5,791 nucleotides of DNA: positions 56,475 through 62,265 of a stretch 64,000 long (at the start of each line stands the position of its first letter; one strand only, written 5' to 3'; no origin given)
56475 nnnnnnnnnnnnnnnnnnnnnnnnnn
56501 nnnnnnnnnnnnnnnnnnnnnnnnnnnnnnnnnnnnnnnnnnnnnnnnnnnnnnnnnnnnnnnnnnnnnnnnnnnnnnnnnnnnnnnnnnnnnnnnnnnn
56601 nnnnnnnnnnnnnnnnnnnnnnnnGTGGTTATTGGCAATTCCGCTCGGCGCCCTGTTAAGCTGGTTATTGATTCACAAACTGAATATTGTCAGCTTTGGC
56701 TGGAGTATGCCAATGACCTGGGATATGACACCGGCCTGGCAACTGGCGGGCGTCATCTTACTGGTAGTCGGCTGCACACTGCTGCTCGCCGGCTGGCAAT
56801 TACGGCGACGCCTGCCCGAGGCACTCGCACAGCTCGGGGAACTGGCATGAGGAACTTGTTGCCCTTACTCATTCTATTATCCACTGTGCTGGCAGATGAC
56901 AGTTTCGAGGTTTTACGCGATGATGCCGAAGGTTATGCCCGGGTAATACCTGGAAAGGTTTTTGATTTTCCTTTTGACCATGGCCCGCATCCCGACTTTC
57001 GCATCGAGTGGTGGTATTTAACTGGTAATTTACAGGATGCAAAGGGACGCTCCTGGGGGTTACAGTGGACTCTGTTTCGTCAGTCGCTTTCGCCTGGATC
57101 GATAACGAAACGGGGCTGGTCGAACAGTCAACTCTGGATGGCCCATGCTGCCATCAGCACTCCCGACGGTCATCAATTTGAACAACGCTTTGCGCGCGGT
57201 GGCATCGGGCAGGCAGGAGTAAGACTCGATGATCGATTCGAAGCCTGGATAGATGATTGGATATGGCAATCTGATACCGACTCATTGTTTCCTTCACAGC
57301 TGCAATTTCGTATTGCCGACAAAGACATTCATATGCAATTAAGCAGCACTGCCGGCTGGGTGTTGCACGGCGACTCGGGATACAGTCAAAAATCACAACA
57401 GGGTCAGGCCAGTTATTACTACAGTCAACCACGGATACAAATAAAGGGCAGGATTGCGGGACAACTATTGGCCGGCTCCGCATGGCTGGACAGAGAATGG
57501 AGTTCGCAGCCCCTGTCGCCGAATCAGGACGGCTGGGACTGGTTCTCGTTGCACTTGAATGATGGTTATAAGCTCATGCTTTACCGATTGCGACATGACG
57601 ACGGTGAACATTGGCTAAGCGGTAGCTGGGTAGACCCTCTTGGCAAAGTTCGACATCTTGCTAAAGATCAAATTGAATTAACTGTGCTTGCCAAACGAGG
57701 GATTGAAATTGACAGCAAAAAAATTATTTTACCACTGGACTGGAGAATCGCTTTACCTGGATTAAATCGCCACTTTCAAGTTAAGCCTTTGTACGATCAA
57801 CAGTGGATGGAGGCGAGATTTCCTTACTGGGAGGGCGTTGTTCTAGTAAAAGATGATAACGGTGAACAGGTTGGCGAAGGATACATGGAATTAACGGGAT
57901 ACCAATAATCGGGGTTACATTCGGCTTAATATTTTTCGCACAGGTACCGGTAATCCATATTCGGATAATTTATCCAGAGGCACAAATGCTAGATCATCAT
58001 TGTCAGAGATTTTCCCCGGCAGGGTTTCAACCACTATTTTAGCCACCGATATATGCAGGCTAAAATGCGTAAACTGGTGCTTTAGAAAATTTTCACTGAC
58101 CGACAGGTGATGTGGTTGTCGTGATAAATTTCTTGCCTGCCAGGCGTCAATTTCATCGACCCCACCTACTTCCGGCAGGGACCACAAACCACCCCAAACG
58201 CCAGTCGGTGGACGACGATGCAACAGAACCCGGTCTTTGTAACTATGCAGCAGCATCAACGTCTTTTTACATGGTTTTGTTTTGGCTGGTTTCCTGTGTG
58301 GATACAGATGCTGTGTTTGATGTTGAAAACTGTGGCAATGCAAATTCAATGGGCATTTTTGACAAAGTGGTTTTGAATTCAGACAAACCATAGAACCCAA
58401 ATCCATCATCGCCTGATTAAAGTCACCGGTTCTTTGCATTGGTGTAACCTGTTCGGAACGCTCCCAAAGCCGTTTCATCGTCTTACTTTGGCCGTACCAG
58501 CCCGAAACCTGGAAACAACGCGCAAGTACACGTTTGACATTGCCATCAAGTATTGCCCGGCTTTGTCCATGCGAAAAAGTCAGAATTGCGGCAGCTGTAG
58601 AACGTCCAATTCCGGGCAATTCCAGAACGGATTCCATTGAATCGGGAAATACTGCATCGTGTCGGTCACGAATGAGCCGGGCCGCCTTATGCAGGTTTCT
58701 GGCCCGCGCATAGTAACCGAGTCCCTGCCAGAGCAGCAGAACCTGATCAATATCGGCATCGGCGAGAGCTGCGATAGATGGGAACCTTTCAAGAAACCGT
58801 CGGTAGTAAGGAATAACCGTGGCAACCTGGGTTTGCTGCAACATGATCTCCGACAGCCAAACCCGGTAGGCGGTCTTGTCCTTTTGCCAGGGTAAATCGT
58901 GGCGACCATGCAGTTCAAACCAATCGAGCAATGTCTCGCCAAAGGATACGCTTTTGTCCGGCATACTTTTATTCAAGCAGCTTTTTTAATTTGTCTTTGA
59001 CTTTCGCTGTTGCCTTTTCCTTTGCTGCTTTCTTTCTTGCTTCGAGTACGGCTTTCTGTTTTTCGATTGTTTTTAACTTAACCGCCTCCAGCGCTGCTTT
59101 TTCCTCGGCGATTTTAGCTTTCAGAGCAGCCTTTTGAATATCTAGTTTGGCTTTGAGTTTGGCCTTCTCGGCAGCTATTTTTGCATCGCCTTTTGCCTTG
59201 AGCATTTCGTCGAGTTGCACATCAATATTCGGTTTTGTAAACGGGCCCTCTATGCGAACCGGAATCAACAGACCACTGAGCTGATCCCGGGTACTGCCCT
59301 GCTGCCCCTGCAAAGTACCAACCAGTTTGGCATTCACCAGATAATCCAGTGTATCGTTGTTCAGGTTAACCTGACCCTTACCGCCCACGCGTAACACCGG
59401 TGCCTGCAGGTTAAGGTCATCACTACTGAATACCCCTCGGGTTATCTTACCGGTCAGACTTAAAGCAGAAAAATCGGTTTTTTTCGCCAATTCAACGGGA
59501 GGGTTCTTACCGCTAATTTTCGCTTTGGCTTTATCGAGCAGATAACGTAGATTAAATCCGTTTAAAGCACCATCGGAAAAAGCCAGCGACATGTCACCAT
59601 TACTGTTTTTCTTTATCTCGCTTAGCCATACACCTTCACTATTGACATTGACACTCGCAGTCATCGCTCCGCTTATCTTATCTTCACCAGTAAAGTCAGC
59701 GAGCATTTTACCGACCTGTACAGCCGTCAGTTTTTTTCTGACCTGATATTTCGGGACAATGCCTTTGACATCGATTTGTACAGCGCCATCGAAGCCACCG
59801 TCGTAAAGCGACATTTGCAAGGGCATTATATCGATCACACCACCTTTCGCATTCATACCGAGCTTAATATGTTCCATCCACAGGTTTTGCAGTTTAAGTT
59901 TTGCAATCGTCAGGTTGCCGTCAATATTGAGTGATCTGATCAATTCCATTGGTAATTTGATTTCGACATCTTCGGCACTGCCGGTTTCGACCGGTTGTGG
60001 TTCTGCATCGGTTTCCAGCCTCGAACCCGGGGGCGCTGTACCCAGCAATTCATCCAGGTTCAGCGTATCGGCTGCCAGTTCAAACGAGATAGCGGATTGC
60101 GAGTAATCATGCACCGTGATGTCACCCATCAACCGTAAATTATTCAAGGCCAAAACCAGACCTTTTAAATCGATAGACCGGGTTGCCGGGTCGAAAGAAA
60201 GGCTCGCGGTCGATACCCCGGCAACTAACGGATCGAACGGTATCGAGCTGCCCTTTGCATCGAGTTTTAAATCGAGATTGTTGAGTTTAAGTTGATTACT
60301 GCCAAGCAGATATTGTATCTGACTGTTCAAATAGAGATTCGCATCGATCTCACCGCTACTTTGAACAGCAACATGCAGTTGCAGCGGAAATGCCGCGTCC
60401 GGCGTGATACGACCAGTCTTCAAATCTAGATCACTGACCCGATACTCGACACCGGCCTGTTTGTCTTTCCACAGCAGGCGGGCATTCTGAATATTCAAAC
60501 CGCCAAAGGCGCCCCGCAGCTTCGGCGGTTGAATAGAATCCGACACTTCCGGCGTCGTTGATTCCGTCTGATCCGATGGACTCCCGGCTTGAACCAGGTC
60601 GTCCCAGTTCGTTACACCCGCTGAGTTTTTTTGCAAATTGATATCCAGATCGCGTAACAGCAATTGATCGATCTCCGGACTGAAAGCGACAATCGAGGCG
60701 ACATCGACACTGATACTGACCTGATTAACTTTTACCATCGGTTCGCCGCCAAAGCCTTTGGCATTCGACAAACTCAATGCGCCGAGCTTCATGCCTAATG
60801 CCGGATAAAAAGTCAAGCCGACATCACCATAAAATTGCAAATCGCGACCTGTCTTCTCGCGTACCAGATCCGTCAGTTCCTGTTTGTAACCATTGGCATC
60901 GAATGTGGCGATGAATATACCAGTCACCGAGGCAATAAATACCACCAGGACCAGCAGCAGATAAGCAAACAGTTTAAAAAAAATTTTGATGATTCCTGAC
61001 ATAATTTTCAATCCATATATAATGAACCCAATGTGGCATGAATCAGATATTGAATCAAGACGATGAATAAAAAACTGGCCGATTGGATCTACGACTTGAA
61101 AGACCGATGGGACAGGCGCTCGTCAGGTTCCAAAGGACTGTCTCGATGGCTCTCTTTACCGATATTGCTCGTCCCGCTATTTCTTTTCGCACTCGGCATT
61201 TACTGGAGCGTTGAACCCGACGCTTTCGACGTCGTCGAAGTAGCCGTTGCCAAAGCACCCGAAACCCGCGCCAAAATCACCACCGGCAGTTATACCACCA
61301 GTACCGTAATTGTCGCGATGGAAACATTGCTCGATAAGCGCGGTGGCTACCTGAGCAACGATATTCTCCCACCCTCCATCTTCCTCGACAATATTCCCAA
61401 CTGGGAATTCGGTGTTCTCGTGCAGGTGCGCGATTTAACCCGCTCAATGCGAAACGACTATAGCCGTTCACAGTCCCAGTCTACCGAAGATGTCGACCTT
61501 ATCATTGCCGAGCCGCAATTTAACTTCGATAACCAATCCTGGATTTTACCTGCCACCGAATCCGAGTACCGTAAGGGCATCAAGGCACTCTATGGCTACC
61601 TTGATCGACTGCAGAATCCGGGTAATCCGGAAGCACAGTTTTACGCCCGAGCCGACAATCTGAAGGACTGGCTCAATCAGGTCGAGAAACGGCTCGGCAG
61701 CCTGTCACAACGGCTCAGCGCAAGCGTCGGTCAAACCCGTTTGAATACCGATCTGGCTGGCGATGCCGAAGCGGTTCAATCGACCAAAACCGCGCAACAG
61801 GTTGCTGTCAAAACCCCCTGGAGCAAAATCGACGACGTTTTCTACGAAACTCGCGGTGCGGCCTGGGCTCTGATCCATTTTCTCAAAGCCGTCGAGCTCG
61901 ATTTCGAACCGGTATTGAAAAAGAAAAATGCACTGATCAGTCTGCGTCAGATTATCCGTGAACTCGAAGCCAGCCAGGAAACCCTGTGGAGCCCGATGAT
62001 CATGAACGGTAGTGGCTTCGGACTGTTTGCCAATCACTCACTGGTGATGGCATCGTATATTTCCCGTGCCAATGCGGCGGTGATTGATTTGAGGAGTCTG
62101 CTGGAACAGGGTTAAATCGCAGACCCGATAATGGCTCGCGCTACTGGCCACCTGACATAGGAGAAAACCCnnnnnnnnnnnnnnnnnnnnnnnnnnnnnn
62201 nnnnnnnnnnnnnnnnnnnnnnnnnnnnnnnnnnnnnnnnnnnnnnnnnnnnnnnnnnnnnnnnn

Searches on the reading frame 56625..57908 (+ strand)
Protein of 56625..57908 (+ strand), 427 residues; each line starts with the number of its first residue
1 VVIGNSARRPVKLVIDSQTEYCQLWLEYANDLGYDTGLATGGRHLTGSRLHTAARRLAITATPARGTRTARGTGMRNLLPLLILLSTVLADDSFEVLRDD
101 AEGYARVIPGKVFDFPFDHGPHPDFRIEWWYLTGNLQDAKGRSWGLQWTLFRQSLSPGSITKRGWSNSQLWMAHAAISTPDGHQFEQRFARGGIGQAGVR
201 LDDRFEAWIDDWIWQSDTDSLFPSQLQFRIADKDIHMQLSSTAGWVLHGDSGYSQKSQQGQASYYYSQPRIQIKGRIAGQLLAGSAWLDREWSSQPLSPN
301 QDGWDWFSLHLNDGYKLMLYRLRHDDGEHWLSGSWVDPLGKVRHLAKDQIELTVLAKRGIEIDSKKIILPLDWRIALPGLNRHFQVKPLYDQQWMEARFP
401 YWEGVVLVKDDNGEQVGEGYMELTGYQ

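Call 9: search_protein_families(library=ncbifam, proteins=[window:56625-57908:+])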
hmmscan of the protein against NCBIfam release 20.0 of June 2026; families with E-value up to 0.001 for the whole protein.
window:56625-57908:+ (427 aa): 0 families

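Call 10: search_protein_families(library=pfam, proteins=[window:56625-57908:+])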
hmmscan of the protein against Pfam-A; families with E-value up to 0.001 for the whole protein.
window:56625-57908:+ (427 aa): 2 families
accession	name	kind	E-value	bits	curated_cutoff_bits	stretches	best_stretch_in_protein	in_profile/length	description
PF07143.17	CrtC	-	2.2e-53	181.8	22.5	1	127-294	1-168/168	CrtC N-terminal lipocalin domain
PF17186.10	Lipocalin_9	-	1.7e-38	132.2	26.2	1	297-426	1-131/131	Lipocalin-like domain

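Call 46: search_protein_families(library=padloc, proteins=[window:56625-57908:+])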
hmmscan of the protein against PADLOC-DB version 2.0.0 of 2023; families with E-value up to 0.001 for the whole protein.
window:56625-57908:+ (427 aa): 0 families

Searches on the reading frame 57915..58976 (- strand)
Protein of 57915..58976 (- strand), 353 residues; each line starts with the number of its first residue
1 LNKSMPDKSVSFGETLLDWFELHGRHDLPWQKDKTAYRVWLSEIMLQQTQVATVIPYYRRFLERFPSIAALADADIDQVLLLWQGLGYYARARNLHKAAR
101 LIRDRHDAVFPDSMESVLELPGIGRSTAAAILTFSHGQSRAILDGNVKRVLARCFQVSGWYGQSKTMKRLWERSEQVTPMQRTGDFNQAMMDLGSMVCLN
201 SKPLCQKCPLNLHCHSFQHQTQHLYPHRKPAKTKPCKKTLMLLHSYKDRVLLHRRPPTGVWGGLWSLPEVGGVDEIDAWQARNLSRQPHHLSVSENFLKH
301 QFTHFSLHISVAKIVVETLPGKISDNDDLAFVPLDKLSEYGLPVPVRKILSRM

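Call 9: search_protein_families(library=ncbifam, proteins=[window:57915-58976:-])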
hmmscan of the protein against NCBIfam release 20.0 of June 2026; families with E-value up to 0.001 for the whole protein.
window:57915-58976:- (353 aa): 6 families
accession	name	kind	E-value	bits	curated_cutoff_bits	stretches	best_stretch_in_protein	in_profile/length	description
NF008132.0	PRK10880.1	equivalog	8.4e-122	406.6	427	1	11-352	6-344/351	A/G-specific adenine glycosylase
TIGR01084.1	mutY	equivalog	1.9e-108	362.2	286.5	1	12-282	2-275/277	A/G-specific adenine glycosylase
NF010488.0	PRK13910.1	equivalog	1.9e-42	145.6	471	1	44-225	1-178/290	adenine-specific DNA glycosylase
TIGR01083.1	nth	equivalog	5.3e-17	62.1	211.7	1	34-205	25-192/192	endonuclease III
NF007978.0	PRK10702.1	equivalog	2.4e-10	40.4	405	1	70-214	63-203/211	endonuclease III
NF053634.1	MonDNAglycDR2438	equivalog_domain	5.3e-07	29.4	400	1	111-224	104-214/219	monofunctional DNA glycosylase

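Call 10: search_protein_families(library=pfam, proteins=[window:57915-58976:-])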
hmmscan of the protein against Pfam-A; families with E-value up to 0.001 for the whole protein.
window:57915-58976:- (353 aa): 4 families
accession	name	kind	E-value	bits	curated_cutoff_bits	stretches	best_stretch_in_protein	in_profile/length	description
PF14815.12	NUDIX_4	-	8.1e-23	80.8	35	1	241-351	3-112/113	NUDIX domain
PF00730.31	HhH-GPD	-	3.3e-22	79.3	26.2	1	42-174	2-106/108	HhH-GPD superfamily base excision DNA repair protein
PF00633.29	HHH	-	4.2e-07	29.9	24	1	105-134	1-30/30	Helix-hairpin-helix motif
PF14520.12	HHH_5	-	0.00042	21.2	27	0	116-149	3-36/57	Helix-hairpin-helix domain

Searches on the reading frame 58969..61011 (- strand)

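Call 9: search_protein_families(library=ncbifam, proteins=[window:58969-61011:-])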
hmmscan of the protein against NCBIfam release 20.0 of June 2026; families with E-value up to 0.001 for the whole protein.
window:58969-61011:- (680 aa): 2 families
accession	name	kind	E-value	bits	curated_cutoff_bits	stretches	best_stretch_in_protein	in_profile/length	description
NF008091.0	PRK10833.1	equivalog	2.8e-47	161.6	412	1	13-611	3-590/618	outer membrane assembly protein AsmA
NF047499.1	LIC_11026_fam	hypoth_equivalog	1.7e-05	23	325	1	67-245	56-235/1006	LIC_11026 family protein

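Call 10: search_protein_families(library=pfam, proteins=[window:58969-61011:-])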
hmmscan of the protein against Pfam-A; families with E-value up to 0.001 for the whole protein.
window:58969-61011:- (680 aa): 3 families
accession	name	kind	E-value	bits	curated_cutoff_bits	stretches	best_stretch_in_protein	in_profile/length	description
PF05170.20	AsmA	-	4.9e-56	191.2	29.8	2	13-206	6-196/607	AsmA family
PF13116.12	YhdP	-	5.4e-25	88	46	2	7-249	4-219/1224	YhdP protein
PF05359.17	DUF748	-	5.2e-11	41.8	50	1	21-155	20-151/1037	Domain of Unknown Function (DUF748)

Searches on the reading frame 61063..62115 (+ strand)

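Call 9: search_protein_families(library=ncbifam, proteins=[window:61063-62115:+])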
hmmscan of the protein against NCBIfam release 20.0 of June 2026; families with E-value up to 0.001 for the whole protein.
window:61063-62115:+ (350 aa): 0 families

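Call 10: search_protein_families(library=pfam, proteins=[window:61063-62115:+])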
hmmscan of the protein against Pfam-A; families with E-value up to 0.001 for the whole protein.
window:61063-62115:+ (350 aa): 1 family
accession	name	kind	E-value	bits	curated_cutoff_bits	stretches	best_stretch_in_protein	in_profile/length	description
PF10095.14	DUF2333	-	4.2e-160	532.6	22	1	31-350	11-330/330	Uncharacterized protein conserved in bacteria (DUF2333)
